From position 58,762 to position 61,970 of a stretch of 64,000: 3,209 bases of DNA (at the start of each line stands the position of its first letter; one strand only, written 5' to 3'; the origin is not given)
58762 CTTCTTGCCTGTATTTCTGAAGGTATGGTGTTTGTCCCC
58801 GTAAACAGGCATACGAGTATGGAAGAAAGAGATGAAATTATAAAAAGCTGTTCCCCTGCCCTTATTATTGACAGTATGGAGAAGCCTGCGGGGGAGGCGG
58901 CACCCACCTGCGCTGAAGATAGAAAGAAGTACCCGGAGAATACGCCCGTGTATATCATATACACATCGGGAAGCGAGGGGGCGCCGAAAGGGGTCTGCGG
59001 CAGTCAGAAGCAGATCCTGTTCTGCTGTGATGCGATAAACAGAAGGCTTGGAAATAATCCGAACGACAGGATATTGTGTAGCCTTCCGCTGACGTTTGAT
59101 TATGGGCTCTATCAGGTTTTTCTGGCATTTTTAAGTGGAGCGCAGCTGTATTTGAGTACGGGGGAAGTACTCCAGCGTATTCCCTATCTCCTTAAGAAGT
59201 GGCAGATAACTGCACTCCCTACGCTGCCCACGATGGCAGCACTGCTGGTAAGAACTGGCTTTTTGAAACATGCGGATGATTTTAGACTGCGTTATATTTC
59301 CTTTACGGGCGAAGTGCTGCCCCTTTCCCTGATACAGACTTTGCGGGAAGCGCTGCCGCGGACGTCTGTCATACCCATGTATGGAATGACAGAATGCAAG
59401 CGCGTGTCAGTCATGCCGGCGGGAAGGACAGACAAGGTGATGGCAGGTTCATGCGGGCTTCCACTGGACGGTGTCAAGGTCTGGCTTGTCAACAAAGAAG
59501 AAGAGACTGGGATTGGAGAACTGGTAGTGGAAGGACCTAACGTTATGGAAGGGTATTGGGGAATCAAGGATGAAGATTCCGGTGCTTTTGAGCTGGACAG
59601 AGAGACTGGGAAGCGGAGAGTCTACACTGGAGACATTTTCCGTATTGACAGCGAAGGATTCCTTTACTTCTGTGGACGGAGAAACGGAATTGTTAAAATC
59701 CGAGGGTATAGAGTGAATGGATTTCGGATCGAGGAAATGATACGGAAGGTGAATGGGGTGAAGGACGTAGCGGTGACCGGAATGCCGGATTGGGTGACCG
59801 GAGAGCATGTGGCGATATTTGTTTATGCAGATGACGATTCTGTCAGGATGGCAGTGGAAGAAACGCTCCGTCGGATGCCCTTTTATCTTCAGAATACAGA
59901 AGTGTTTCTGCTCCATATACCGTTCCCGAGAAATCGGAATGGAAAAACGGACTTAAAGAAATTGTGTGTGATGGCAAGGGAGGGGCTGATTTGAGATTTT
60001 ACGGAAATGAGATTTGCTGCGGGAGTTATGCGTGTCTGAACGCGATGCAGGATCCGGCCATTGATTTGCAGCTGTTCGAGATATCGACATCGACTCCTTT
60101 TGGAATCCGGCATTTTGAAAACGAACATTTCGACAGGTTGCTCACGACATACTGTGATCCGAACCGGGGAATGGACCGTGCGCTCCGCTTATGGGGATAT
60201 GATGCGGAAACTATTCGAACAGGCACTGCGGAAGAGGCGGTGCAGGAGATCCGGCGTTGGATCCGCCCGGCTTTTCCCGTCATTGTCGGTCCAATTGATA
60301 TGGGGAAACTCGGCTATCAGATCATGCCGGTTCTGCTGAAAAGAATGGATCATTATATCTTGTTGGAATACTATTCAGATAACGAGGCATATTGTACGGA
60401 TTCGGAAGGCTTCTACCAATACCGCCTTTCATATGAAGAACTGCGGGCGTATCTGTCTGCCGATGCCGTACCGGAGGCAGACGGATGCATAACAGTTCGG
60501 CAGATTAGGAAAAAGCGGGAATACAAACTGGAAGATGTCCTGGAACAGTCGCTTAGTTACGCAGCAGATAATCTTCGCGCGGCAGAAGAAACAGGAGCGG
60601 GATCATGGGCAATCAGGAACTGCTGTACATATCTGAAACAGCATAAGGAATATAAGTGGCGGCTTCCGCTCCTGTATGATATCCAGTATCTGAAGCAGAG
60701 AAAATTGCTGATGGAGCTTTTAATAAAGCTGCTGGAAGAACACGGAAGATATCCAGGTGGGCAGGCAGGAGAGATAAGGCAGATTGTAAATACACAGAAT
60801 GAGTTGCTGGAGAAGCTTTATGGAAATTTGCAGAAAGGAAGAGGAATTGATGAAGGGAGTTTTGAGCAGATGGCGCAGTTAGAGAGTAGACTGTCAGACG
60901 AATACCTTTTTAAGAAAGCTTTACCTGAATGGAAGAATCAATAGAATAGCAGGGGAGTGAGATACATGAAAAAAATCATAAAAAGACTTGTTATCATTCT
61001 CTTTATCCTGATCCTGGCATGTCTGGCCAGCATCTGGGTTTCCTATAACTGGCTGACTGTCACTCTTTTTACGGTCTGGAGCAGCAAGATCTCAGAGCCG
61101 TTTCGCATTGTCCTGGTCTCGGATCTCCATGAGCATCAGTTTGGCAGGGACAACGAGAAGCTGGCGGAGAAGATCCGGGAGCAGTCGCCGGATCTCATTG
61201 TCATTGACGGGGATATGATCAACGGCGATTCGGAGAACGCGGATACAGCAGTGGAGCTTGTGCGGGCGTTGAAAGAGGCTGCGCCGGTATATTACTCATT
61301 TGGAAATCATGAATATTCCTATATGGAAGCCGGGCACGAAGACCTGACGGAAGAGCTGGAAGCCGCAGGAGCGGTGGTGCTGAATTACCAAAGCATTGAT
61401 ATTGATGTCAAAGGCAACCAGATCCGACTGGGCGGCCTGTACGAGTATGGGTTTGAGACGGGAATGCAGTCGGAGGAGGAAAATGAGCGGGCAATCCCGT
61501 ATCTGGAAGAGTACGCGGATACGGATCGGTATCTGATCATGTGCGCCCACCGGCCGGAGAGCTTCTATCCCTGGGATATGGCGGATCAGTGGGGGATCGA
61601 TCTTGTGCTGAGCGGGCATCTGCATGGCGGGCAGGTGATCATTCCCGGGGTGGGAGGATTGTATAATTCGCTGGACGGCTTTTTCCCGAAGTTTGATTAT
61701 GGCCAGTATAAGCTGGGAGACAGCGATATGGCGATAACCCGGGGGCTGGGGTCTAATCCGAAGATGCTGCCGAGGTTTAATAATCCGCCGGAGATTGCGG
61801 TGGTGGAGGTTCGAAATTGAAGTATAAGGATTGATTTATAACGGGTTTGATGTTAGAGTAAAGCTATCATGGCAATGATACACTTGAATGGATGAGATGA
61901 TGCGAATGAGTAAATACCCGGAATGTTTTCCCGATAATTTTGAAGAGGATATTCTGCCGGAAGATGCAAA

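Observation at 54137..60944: Tightly coupled seven-gene carrier-protein pathway with butirosin-like logic but a novel enzyme set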

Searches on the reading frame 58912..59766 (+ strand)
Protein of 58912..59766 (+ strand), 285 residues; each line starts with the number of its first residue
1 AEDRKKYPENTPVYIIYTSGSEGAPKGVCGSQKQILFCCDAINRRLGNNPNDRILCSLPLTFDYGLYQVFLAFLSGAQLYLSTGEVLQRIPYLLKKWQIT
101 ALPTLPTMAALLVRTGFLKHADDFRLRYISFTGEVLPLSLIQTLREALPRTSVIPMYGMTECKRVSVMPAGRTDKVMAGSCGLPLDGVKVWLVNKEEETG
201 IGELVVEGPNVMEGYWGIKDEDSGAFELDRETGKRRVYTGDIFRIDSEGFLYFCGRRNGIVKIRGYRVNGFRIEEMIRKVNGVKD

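Call 55: search_solved_structures(query=window:58912-59766:+, max_evalue=1e-30, show_alignments=5)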
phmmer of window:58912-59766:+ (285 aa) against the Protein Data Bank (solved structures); distinct sequences matched with E-value up to 1e-30: 7.
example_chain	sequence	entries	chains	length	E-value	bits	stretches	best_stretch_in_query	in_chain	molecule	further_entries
3wvn_A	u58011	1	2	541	3.5e-50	173.9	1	8-283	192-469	Non-ribosomal peptide synthetase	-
3wv4_A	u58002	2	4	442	5.8e-46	160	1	8-256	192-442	Non-ribosomal peptide synthetase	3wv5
6mfy_A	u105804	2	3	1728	8.5e-37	129.9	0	12-274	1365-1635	Linear gramicidin synthase subunit A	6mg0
6mfz_A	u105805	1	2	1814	9.6e-37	129.7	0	12-274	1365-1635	Linear gramicidin synthase subunit A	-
9be3_A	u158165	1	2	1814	9.7e-37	129.7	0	12-274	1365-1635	Linear gramicidin synthase subunit A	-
9be4_A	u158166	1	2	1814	9.7e-37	129.7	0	12-274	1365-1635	Linear gramicidin synthase subunit A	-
9meh_A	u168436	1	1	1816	9.7e-37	129.7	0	12-274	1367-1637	Linear gramicidin synthase subunit A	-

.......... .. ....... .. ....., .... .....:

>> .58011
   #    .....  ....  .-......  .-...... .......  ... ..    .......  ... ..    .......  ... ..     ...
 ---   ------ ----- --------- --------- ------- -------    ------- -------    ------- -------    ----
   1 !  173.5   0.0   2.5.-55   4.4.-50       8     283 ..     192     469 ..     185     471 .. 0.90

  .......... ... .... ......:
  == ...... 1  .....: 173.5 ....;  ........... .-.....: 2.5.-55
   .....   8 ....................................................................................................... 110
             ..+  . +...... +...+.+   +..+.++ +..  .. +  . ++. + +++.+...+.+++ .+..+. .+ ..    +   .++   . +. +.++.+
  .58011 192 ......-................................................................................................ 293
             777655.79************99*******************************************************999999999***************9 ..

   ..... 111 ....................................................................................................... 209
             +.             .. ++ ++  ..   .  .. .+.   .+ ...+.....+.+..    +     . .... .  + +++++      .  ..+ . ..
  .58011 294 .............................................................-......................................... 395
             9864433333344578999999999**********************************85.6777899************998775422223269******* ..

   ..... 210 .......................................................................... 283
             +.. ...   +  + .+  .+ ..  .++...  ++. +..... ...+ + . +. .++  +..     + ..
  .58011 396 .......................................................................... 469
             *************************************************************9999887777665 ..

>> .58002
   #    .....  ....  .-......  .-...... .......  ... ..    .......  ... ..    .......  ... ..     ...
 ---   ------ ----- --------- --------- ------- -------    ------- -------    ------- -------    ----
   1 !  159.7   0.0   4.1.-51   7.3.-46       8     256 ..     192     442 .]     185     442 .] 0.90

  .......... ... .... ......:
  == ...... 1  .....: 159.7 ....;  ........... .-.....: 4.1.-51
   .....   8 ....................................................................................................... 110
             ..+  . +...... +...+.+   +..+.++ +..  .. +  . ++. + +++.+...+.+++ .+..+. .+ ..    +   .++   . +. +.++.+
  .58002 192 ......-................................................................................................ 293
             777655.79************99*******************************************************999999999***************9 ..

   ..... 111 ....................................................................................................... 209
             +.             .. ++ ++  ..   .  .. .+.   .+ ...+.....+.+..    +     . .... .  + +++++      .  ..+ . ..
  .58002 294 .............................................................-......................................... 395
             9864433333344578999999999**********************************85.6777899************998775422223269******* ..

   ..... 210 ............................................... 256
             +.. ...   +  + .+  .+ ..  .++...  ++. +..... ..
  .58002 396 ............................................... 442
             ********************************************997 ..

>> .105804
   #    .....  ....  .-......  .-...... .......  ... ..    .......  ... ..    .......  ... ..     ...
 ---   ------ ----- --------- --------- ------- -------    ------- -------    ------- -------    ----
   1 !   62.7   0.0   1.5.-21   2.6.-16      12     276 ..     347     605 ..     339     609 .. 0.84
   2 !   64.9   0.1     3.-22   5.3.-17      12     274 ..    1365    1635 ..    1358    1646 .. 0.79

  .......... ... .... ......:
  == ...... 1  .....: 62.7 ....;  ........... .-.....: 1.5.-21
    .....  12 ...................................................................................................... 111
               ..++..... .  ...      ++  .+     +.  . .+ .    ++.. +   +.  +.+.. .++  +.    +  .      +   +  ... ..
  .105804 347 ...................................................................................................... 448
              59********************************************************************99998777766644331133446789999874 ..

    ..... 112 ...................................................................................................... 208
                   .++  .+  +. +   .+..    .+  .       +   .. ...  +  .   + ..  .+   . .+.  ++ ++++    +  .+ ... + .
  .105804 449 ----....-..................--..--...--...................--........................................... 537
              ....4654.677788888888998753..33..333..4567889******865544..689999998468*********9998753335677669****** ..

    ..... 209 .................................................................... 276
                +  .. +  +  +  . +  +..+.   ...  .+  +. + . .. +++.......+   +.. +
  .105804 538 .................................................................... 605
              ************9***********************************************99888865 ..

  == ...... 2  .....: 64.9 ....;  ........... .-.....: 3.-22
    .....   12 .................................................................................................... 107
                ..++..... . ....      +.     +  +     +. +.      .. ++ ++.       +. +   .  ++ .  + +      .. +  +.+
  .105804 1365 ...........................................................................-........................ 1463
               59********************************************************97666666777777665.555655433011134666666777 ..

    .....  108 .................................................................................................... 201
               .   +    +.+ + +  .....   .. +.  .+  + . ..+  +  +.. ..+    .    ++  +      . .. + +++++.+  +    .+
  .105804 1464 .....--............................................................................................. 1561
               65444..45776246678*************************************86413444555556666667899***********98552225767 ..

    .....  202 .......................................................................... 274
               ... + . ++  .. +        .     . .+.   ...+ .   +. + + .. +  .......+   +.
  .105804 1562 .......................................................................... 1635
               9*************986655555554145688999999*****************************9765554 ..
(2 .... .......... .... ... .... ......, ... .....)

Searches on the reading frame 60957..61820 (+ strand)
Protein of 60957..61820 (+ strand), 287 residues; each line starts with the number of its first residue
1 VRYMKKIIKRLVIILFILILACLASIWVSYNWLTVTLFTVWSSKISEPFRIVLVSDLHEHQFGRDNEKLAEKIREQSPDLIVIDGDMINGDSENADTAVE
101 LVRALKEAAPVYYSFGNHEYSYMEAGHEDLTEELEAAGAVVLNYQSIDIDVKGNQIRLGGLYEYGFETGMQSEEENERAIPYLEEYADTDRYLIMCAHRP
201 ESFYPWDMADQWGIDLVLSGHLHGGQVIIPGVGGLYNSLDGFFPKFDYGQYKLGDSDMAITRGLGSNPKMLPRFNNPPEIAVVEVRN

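Call 3: search_protein_families(library=pfam, proteins=[window:60957-61820:+], max_evalue=0.01)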
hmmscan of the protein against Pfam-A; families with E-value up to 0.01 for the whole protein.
window:60957-61820:+ (287 aa): 3 families
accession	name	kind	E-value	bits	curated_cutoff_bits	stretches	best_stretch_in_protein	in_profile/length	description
PF00149.33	Metallophos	-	1.2e-16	62.1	21.5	1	49-224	1-190/191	Calcineurin-like phosphoesterase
PF12850.12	Metallophos_2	-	3.5e-07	30.8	27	1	50-181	2-72/154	Calcineurin-like phosphoesterase superfamily domain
PF14582.11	Metallophos_3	-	0.0049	16.7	28.2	1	50-96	7-51/259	Metallophosphoesterase, calcineurin superfamily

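Call 4: search_protein_families(library=ncbifam, proteins=[window:60957-61820:+], max_evalue=0.01)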
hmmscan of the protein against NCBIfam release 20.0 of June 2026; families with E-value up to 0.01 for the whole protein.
window:60957-61820:+ (287 aa): 5 families
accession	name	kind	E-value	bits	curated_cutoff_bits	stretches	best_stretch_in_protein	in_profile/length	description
NF008460.0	PRK11340.1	equivalog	7.3e-28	97.8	188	1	27-285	27-270/271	phosphodiesterase YaeI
NF033458.1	lipid_A_LpxG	equivalog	3.9e-18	65.8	350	2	16-122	9-121/321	UDP-2,3-diacylglucosamine diphosphatase LpxG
TIGR03729.1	acc_ester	subfamily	1.4e-07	31.2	148.25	1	50-175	1-124/239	putative phosphoesterase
TIGR00040.1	yfcE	subfamily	5.8e-05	23.2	56.25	1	50-141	2-83/158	YfcE family phosphodiesterase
NF038314.1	epimerase_MslH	equivalog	0.0088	14.5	700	0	40-118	242-315/439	lasso peptide C-terminal Trp epimerase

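Call 7: search_protein_families(library=padloc, proteins=[window:60957-61820:+], max_evalue=0.01)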
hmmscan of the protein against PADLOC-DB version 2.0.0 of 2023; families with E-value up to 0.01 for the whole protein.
window:60957-61820:+ (287 aa): 1 family
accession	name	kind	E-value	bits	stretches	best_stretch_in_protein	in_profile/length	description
PDLC04908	PDC-S10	-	0.0013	16.1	1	44-150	5-100/223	-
